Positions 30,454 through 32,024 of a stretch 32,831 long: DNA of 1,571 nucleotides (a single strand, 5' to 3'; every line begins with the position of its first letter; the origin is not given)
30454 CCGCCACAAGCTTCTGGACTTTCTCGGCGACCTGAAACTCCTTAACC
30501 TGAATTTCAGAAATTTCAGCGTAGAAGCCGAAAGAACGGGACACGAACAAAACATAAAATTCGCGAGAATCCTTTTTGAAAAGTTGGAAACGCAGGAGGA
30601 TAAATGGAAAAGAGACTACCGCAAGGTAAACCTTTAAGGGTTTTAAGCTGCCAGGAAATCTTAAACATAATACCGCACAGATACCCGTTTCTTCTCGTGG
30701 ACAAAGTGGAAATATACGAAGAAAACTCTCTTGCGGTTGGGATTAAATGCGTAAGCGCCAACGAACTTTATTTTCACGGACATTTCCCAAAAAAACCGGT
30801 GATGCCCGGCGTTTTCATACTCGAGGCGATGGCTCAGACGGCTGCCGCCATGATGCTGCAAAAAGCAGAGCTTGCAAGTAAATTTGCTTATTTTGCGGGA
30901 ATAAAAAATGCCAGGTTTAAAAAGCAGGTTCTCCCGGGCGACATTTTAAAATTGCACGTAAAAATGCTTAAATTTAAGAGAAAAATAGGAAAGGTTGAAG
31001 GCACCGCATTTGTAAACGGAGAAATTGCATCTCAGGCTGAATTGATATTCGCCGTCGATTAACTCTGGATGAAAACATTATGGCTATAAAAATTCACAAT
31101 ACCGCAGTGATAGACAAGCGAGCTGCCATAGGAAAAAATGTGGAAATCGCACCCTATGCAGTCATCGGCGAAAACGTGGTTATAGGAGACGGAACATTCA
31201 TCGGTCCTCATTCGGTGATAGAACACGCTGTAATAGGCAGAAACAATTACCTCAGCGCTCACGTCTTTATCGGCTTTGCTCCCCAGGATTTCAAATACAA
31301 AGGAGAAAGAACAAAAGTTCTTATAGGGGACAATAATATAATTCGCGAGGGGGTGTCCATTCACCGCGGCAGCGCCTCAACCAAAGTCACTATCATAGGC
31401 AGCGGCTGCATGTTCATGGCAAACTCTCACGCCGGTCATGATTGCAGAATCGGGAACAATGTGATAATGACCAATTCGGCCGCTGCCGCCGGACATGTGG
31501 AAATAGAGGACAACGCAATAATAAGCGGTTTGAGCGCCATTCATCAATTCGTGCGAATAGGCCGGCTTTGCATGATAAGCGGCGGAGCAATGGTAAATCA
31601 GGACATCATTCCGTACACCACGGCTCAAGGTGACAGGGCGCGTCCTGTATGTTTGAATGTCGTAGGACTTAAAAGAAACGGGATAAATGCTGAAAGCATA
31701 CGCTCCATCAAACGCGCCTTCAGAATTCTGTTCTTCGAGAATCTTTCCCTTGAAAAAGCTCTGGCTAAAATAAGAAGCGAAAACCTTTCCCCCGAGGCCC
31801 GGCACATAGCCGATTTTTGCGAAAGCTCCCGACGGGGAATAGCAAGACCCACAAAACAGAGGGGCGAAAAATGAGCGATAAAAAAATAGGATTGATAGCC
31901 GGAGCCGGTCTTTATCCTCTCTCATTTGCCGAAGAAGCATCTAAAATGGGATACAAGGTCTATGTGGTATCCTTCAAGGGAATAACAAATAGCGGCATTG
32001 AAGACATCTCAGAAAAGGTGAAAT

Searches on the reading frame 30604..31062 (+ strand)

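Call 26: search_protein_families(library=pfam, proteins=[window:30604-31062:+], max_evalue=0.001)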
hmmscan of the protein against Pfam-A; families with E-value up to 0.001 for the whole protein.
window:30604-31062:+ (152 aa): 4 families
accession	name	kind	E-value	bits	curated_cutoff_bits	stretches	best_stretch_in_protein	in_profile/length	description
PF07977.19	FabA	-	3.1e-31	108.3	23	1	23-145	1-137/138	FabA-like domain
PF22818.2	ApeI-like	-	5.8e-06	27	28.5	1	53-126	25-91/119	ApeI dehydratase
PF25716.1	BPP1_LPA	-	0.00055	20.7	35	0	12-39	18-45/131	Late promoter-activating protein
PF01575.25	MaoC_dehydratas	-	0.00068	19.7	27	1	71-129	51-108/123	MaoC like domain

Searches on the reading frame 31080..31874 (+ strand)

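Call 26: search_protein_families(library=pfam, proteins=[window:31080-31874:+], max_evalue=0.001)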
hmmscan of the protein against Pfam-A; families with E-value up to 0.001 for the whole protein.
window:31080-31874:+ (264 aa): 6 families
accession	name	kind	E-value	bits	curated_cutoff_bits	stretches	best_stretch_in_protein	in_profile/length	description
PF00132.30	Hexapep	-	2.9e-28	96.8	27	4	32-65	1-35/36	Bacterial transferase hexapeptide (six repeats)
PF13720.11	Acetyltransf_11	-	7.2e-26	90.8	24.5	1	175-254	1-81/82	Udp N-acetylglucosamine O-acyltransferase; Domain 2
PF25084.1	LbH_EIF2B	-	9.2e-15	55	54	2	18-107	7-100/105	EIF2B subunit epsilon LbH domain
PF25087.1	GMPPB_C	-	1e-08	35.3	39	0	9-60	5-56/110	GMPPB C-terminal domain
PF24894.1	Hexapep_GlmU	-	3.8e-05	24.2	23.3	0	14-70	34-89/104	GlmU-like, C-terminal hexapeptide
PF25247.1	LbH_GLGC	-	0.00015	22.2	27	0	7-25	83-101/135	GLGC left-handed parallel beta-helix domain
